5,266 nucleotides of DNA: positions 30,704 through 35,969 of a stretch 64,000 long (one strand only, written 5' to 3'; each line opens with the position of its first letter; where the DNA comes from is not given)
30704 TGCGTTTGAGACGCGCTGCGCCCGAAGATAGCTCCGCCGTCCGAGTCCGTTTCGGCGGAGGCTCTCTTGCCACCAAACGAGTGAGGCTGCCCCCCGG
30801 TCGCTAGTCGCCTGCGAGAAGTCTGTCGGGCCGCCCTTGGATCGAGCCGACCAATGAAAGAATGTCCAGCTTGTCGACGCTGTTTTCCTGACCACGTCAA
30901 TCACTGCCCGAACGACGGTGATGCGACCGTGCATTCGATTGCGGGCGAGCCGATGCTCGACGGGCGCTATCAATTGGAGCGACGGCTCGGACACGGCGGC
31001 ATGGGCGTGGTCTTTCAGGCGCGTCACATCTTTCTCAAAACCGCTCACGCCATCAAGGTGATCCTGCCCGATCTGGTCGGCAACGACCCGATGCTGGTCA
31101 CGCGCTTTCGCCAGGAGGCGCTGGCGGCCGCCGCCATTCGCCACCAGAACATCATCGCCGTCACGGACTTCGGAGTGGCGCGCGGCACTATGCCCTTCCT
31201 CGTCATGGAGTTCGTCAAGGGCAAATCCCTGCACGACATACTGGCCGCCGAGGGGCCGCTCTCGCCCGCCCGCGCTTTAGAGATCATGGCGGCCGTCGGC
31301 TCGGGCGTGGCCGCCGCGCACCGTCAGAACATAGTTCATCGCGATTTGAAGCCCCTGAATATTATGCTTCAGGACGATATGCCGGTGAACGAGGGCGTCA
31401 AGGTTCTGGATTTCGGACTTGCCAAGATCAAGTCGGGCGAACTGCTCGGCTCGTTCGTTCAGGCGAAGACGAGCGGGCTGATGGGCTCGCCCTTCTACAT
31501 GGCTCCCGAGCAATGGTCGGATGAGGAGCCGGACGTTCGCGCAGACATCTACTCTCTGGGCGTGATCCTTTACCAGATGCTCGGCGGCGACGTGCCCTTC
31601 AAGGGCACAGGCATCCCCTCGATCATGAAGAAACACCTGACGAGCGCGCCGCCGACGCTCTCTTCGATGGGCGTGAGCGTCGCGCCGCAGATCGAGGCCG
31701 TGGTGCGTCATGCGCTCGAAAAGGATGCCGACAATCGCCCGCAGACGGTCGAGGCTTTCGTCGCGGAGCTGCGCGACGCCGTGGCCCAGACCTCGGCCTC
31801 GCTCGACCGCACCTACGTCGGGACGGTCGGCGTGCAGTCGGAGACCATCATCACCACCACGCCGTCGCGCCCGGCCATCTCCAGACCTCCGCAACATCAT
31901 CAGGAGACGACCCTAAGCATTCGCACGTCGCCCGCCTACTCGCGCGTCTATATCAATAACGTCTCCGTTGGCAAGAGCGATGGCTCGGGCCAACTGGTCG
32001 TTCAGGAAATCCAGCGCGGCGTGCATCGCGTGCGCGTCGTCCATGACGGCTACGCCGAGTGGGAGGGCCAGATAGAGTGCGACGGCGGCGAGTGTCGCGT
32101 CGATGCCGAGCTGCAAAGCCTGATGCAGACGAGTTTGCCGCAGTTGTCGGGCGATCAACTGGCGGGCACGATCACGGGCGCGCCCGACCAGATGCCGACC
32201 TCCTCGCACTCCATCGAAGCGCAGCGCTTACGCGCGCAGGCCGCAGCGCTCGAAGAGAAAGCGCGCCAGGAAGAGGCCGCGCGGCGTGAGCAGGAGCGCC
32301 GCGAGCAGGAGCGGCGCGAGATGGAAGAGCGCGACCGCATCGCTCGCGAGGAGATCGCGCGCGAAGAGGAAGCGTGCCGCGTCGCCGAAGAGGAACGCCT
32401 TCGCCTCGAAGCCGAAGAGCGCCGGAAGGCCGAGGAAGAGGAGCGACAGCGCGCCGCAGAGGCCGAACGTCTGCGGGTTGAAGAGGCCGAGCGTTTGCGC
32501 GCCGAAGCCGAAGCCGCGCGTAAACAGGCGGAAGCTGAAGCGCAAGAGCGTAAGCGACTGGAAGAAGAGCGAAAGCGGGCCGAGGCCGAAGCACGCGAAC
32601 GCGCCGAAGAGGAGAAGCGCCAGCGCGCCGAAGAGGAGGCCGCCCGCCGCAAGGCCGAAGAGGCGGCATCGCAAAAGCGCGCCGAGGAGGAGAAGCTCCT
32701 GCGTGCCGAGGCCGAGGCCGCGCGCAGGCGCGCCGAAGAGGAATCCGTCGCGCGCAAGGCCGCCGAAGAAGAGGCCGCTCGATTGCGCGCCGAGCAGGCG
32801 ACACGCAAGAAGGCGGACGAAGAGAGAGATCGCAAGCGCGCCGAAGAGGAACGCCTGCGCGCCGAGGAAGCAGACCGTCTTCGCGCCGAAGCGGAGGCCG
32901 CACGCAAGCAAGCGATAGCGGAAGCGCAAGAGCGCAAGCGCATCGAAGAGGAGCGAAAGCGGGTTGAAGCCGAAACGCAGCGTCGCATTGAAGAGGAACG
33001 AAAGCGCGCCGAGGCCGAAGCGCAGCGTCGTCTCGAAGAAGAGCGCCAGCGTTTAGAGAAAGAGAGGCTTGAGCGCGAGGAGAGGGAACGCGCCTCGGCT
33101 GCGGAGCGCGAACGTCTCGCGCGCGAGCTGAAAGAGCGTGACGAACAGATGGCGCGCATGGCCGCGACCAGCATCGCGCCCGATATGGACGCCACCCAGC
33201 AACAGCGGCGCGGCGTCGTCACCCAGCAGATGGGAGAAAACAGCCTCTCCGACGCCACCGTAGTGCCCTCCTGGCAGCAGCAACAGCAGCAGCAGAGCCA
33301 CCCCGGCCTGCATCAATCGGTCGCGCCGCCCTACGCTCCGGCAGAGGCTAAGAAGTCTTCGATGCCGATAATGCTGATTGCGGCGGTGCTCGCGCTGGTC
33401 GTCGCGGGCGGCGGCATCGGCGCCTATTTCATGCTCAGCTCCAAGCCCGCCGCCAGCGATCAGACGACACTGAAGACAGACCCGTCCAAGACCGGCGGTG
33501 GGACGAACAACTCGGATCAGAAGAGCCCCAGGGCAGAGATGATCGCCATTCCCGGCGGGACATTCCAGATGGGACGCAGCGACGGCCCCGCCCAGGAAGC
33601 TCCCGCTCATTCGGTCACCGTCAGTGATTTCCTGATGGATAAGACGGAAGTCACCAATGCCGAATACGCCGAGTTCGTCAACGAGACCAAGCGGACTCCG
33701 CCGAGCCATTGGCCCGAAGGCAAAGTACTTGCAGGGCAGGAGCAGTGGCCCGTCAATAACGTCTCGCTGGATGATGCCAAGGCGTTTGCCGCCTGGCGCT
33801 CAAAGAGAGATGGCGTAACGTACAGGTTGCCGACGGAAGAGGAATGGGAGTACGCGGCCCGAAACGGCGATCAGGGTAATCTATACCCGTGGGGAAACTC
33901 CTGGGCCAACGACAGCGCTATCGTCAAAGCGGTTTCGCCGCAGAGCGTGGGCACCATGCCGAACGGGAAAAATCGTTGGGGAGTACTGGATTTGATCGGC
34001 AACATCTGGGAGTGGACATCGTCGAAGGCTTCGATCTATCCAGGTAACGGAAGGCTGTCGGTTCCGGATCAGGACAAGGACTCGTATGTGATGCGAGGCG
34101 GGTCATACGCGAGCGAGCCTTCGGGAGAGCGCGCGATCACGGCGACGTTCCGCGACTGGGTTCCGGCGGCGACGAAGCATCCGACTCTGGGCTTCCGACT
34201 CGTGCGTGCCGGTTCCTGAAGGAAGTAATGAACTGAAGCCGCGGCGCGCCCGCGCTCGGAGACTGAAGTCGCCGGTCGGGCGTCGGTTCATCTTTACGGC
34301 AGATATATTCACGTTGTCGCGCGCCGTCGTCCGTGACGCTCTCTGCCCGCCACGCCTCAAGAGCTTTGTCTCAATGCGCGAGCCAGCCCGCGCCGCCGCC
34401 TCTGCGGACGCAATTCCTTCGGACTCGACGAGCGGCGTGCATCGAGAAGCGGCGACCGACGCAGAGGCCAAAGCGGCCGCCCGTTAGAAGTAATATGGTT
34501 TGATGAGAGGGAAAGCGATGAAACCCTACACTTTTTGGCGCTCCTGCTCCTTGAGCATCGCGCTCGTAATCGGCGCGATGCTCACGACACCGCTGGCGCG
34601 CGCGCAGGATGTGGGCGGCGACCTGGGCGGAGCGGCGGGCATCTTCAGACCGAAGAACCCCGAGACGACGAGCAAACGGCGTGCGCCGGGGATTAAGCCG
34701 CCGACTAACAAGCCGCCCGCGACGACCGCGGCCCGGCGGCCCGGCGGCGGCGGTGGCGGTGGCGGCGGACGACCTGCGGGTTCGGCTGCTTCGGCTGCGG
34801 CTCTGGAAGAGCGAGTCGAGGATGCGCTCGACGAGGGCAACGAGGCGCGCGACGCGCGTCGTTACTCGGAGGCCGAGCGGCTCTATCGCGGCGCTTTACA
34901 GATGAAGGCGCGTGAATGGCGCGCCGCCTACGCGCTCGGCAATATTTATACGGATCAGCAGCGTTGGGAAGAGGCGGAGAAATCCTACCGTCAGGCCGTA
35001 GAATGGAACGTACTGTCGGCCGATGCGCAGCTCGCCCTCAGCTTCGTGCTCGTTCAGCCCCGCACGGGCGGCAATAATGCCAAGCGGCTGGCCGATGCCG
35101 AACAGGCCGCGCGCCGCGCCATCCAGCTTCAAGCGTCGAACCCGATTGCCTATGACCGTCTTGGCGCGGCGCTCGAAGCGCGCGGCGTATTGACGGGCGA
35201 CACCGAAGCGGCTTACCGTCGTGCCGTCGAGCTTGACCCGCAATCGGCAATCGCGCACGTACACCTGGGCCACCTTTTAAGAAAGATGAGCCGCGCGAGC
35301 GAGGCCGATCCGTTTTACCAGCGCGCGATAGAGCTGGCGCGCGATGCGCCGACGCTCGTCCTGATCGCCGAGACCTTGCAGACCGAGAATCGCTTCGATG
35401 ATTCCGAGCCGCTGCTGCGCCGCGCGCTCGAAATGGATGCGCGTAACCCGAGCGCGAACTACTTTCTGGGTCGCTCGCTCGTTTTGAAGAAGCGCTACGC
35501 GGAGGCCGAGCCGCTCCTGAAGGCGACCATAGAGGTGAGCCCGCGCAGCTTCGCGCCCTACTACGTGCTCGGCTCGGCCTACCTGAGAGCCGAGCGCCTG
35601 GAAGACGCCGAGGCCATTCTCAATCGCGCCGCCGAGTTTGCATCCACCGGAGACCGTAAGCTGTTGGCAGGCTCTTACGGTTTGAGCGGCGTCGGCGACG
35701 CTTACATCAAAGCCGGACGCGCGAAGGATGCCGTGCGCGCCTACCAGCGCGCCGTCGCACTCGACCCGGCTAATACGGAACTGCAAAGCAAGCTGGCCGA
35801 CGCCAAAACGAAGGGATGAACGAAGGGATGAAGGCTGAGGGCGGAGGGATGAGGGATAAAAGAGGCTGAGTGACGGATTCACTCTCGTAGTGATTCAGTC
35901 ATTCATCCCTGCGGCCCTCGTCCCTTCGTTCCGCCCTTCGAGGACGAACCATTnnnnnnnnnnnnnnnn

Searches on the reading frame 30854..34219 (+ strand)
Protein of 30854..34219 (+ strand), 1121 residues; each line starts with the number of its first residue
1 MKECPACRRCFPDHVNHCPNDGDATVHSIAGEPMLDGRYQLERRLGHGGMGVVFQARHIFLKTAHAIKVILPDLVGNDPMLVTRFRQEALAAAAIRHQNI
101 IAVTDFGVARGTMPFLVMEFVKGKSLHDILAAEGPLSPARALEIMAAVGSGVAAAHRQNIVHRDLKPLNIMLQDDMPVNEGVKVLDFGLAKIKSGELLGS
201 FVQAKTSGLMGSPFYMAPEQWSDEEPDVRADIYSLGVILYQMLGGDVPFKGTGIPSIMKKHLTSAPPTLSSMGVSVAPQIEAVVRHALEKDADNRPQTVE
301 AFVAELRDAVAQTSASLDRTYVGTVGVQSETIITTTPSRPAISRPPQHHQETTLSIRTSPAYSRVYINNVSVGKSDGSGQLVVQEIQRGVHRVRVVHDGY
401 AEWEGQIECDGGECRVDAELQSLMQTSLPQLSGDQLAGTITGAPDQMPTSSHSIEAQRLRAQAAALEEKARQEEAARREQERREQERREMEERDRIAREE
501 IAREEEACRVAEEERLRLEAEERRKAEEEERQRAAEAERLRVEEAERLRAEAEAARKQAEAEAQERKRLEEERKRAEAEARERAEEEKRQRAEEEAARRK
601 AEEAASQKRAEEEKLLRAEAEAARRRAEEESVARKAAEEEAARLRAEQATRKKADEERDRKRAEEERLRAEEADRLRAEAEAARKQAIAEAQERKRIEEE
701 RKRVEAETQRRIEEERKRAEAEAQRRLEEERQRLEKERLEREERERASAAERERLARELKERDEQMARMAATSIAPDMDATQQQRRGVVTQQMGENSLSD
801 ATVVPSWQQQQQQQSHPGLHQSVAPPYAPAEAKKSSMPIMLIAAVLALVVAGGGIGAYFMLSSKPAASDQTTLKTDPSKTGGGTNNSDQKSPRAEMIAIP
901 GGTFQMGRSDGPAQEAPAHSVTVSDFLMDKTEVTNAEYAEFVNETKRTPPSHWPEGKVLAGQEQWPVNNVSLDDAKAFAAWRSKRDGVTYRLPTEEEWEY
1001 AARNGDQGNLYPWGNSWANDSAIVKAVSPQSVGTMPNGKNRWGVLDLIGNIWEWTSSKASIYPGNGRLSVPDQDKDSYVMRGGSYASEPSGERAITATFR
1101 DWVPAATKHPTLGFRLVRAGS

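Call 104: search_protein_families(library=pfam, proteins=[window:30854-34219:+], max_evalue=0.00001)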
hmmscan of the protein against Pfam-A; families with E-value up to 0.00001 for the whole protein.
window:30854-34219:+ (1121 aa): 4 families
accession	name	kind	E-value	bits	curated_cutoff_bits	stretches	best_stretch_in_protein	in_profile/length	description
PF03781.23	FGE-sulfatase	-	6.5e-54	183.7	23.3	1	894-1118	3-255/255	Sulfatase-modifying factor enzyme 1-like domain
PF00069.31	Pkinase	-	1.7e-43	149.3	31.7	1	39-301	1-257/263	Protein kinase domain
PF07714.23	PK_Tyr_Ser-Thr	-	7.9e-28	97.9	23.1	1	40-298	2-251/258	Protein tyrosine and serine/threonine kinase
PF08308.17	PEGA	-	1.2e-08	35.2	20.8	1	352-421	2-68/71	PEGA domain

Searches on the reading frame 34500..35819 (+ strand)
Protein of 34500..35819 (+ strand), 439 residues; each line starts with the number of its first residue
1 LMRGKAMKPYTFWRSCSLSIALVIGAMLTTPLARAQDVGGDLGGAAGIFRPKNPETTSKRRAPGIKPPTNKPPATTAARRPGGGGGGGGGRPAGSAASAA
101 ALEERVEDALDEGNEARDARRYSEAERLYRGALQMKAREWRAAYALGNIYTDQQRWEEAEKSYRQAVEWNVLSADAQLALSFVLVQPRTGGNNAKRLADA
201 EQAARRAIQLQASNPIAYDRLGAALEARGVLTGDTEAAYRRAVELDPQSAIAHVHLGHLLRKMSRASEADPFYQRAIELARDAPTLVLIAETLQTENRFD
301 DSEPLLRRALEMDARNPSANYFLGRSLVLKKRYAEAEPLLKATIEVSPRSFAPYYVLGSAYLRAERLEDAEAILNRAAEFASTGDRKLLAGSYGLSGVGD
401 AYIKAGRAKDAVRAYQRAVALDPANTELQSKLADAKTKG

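Call 104: search_protein_families(library=pfam, proteins=[window:34500-35819:+], max_evalue=0.00001)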
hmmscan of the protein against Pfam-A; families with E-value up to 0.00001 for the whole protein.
window:34500-35819:+ (439 aa): 13 families
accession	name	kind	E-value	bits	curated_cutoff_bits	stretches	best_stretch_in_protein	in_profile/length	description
PF13414.12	TPR_11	-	1.8e-26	92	26.8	1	399-435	1-37/42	TPR repeat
PF07719.23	TPR_2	-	5.2e-26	89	27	0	394-425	3-34/34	Tetratricopeptide repeat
PF13181.12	TPR_8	-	1.9e-25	87.2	25.7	0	141-170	2-31/34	Tetratricopeptide repeat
PF00515.34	TPR_1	-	2.4e-25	87.7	27.8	0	142-168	3-29/34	Tetratricopeptide repeat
PF14559.12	TPR_19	-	6.1e-23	81.4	25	3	330-379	4-53/68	Tetratricopeptide repeat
PF13432.12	TPR_16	-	4.6e-22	78.5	32.7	2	110-167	1-58/65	Tetratricopeptide repeat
PF13424.12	TPR_12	-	7.2e-20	71.4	30.1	1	354-422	6-75/77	Tetratricopeptide repeat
PF13176.12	TPR_7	-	2.1e-18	65.2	27.9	0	143-166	2-25/36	Tetratricopeptide repeat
PF13431.12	TPR_17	-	3.4e-16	58.5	24.4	0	238-269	1-32/34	Tetratricopeptide repeat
PF13428.12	TPR_14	-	1.8e-15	56.3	23.5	0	399-434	8-43/44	Tetratricopeptide repeat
PF13374.12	TPR_10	-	1.2e-11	44.6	27.5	0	145-168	7-30/42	Tetratricopeptide repeat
PF12895.13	ANAPC3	-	1e-09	39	27.2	1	297-376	3-81/82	Anaphase-promoting complex, cyclosome, subunit 3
PF23914.1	TPR_CcmH_CycH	-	6.5e-07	29.7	42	0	399-436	57-94/158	Cytochrome c-type biogenesis protein H TPR domain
